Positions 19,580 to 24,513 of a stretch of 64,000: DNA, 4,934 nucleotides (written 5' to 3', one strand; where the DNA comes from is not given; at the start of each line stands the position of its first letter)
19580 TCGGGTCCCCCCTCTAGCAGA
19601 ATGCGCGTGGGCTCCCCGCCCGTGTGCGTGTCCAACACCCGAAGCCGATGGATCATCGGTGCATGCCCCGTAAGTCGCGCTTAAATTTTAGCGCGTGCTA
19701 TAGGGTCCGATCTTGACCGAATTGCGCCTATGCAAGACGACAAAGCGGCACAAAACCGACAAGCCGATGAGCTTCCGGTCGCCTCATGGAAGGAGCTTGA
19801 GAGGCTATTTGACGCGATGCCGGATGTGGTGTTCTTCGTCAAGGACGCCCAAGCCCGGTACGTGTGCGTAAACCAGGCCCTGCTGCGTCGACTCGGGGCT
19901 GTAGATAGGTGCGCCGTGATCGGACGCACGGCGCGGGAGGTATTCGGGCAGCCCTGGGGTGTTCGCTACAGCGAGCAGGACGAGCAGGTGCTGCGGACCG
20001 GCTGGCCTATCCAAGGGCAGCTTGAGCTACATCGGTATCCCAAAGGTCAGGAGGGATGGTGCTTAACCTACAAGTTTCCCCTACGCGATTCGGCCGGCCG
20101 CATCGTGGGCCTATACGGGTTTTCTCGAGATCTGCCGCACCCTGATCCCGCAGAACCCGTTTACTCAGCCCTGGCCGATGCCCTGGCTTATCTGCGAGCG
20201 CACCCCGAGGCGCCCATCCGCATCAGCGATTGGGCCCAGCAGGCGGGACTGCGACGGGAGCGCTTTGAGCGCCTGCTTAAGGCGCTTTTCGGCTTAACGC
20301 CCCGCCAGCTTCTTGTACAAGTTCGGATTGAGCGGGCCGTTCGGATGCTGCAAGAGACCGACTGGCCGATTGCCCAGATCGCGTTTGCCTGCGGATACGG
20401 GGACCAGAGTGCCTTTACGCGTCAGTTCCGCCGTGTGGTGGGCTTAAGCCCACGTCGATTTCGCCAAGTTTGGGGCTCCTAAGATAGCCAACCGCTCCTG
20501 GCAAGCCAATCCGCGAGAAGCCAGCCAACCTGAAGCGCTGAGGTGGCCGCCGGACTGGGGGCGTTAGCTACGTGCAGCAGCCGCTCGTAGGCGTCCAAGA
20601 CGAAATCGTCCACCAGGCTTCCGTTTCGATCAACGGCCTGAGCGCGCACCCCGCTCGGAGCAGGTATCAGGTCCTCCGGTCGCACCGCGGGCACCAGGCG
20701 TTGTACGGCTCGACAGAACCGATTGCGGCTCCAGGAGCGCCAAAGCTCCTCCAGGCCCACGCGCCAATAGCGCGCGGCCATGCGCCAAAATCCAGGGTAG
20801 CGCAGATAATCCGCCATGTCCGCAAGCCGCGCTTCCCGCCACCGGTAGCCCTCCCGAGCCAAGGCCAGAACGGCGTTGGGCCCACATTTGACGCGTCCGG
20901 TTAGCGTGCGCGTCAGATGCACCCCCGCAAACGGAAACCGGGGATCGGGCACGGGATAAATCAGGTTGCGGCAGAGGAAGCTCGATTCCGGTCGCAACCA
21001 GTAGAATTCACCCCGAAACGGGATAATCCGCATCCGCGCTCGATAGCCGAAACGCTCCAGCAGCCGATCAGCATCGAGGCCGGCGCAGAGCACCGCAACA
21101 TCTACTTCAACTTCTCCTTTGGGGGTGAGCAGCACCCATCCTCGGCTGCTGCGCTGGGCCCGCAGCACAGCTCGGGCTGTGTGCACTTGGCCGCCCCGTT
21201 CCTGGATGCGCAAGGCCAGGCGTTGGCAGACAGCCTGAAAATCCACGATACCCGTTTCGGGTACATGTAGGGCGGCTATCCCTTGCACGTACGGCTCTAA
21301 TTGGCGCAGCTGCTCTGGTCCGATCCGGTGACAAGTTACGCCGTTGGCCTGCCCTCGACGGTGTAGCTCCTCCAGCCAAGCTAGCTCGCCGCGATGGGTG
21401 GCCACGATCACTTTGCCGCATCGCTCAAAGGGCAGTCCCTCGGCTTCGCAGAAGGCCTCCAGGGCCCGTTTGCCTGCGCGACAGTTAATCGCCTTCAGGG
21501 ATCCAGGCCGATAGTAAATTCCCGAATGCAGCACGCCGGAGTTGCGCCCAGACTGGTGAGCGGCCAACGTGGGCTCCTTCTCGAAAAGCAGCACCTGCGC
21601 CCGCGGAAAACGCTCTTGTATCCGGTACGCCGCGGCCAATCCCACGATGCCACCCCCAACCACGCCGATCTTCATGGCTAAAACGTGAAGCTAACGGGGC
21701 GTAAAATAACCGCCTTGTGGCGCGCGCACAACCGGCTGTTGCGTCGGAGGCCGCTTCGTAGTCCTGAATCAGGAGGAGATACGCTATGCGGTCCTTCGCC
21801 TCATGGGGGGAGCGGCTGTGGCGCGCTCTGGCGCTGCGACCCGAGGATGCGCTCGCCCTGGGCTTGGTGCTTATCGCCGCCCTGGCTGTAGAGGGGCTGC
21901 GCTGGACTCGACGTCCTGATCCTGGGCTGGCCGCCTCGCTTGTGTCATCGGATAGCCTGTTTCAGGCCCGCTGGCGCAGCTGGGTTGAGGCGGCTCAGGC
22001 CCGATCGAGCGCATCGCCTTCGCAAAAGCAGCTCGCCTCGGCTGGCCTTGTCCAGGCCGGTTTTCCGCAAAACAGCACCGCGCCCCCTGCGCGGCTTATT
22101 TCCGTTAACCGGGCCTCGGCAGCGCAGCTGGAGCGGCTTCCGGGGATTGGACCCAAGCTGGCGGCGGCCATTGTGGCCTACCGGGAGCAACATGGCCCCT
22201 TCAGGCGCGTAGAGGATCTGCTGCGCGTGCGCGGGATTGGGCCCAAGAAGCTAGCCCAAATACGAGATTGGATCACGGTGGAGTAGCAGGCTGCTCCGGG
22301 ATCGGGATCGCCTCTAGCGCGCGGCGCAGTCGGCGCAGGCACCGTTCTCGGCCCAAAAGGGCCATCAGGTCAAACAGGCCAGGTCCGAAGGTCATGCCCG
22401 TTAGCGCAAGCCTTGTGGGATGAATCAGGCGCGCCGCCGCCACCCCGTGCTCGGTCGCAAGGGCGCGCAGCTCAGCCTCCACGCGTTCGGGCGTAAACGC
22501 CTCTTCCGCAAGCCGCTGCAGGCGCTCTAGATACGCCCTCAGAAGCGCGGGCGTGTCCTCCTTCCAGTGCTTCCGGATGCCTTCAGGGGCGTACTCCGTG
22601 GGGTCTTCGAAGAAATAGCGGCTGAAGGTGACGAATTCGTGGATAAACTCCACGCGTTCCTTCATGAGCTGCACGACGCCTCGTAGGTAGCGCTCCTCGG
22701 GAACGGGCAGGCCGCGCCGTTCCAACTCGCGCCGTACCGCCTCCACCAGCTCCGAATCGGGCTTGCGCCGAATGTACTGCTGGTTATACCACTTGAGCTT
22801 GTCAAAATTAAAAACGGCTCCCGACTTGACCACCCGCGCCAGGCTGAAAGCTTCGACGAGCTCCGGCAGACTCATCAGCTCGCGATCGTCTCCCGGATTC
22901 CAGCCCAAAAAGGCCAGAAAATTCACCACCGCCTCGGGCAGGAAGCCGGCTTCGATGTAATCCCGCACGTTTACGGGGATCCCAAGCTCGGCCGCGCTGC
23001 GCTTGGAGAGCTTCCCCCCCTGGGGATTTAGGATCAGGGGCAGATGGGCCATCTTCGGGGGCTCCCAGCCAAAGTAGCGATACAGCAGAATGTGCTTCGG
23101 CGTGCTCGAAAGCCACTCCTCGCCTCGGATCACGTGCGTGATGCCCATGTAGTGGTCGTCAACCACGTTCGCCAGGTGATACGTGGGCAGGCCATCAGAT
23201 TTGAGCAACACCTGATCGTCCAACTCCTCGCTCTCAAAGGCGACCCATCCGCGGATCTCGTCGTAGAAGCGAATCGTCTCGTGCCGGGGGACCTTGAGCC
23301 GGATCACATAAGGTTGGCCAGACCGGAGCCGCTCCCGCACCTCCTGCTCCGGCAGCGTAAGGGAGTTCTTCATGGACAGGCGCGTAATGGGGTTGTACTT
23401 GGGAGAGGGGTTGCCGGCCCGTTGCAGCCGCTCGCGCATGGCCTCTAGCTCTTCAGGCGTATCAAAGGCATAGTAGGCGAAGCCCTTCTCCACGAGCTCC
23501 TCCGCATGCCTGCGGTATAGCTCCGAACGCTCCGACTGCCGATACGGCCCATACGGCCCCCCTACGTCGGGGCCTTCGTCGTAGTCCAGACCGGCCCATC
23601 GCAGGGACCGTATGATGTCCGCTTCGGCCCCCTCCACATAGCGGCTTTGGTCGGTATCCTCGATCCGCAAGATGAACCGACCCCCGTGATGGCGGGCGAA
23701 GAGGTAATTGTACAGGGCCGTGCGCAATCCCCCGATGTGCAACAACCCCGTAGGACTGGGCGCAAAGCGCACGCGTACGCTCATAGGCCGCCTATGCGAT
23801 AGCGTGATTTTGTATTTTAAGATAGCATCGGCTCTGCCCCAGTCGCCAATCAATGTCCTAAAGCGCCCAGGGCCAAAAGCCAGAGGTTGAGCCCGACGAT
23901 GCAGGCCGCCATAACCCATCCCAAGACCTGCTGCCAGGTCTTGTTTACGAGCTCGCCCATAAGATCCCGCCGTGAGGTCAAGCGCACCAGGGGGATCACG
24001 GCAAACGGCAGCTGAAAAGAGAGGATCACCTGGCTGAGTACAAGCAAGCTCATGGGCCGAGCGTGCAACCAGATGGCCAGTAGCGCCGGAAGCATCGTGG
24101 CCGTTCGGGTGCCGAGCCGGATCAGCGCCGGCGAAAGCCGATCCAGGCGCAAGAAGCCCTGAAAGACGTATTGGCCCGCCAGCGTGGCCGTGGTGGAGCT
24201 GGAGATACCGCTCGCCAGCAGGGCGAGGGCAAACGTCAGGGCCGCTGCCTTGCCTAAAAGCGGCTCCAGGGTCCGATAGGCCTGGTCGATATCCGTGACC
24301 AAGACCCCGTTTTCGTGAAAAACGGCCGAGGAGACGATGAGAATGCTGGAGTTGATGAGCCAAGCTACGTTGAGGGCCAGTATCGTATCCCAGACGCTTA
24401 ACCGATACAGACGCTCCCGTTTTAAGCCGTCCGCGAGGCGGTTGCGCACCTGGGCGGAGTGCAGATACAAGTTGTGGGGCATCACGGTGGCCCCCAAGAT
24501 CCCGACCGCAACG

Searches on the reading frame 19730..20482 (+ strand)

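Call 30: search_protein_families(library=pfam, proteins=[window:19730-20482:+], max_evalue=0.0001)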
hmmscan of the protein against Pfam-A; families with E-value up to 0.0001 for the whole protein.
window:19730-20482:+ (250 aa): 3 families
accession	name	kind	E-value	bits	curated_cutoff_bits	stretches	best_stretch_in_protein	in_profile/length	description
PF12833.13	HTH_18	-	4.9e-25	88.1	33.6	1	168-246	1-79/80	Helix-turn-helix domain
PF08448.16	PAS_4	-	1.3e-21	77.4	23.1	1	27-135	1-105/110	PAS fold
PF00165.29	HTH_AraC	-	1.9e-17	63.4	26.6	1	210-246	7-42/42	Bacterial regulatory helix-turn-helix proteins, AraC family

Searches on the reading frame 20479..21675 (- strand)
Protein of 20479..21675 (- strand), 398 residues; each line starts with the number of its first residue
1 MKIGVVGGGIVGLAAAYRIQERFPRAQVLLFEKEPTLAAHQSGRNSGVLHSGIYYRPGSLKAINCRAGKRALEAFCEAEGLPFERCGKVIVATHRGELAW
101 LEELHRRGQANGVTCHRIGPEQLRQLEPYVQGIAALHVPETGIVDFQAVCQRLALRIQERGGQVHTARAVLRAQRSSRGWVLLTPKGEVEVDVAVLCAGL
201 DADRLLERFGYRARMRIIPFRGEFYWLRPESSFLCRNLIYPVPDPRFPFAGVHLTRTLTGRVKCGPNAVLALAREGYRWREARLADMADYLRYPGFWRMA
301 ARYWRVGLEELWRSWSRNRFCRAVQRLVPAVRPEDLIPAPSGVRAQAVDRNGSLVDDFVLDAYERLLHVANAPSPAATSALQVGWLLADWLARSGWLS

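Call 31: search_protein_families(library=pfam, proteins=[window:20479-21675:-], max_evalue=0.0001)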
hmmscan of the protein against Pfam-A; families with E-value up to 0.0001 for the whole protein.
window:20479-21675:- (398 aa): 2 families
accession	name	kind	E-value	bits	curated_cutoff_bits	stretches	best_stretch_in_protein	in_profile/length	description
PF01266.30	DAO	-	5.1e-58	197.7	27.9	1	3-390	2-353/353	FAD dependent oxidoreductase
PF13450.12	NAD_binding_8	-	5.1e-07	30.3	21.9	1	5-39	1-33/68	NAD(P)-binding Rossmann-like domain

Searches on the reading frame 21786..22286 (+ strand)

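Call 31: search_protein_families(library=pfam, proteins=[window:21786-22286:+], max_evalue=0.0001)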
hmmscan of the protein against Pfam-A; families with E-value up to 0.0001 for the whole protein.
window:21786-22286:+ (166 aa): 5 families
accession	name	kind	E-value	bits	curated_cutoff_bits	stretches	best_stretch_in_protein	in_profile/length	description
PF12836.13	HHH_3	-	9.5e-25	86.9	27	1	104-164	5-65/65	Helix-hairpin-helix motif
PF00633.29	HHH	-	1.6e-12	47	24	1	104-132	2-30/30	Helix-hairpin-helix motif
PF14520.12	HHH_5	-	5.9e-07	30.3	27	0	109-130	31-52/57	Helix-hairpin-helix domain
PF14716.13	HHH_8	-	9.3e-06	26.4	30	0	110-136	45-71/73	Helix-hairpin-helix domain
PF12826.13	HHH_2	-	3e-05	24.5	27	0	108-134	30-56/64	Helix-hairpin-helix motif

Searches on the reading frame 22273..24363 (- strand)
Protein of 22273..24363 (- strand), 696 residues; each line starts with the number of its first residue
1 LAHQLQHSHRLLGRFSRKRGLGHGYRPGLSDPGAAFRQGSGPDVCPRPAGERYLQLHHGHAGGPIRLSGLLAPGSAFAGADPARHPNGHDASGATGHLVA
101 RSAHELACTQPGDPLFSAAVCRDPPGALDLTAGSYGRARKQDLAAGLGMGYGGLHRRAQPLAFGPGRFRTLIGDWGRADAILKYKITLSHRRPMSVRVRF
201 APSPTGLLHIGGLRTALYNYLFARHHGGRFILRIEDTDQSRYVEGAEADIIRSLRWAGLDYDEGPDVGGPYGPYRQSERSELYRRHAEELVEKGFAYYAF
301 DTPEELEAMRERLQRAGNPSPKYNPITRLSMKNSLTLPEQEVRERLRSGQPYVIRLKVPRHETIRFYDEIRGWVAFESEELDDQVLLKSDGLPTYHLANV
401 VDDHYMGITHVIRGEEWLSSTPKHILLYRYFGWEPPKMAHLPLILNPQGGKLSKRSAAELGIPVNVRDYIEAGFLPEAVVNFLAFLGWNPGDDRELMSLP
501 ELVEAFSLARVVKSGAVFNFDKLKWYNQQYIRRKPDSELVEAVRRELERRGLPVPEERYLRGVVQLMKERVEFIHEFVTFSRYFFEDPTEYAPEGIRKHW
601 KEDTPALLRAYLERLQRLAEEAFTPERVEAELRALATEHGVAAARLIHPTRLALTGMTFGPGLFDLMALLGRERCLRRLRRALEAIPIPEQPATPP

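Call 31: search_protein_families(library=pfam, proteins=[window:22273-24363:-], max_evalue=0.0001)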
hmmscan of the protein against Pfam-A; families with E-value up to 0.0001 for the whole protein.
window:22273-24363:- (696 aa): 2 families
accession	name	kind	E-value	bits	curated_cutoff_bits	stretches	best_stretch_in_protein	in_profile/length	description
PF00749.27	tRNA-synt_1c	-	9.2e-105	350.5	23.4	1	196-525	2-314/314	tRNA synthetases class I (E and Q), catalytic domain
PF19269.4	Anticodon_2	-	2.3e-34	119.3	23.6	1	546-683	9-141/141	Anticodon binding domain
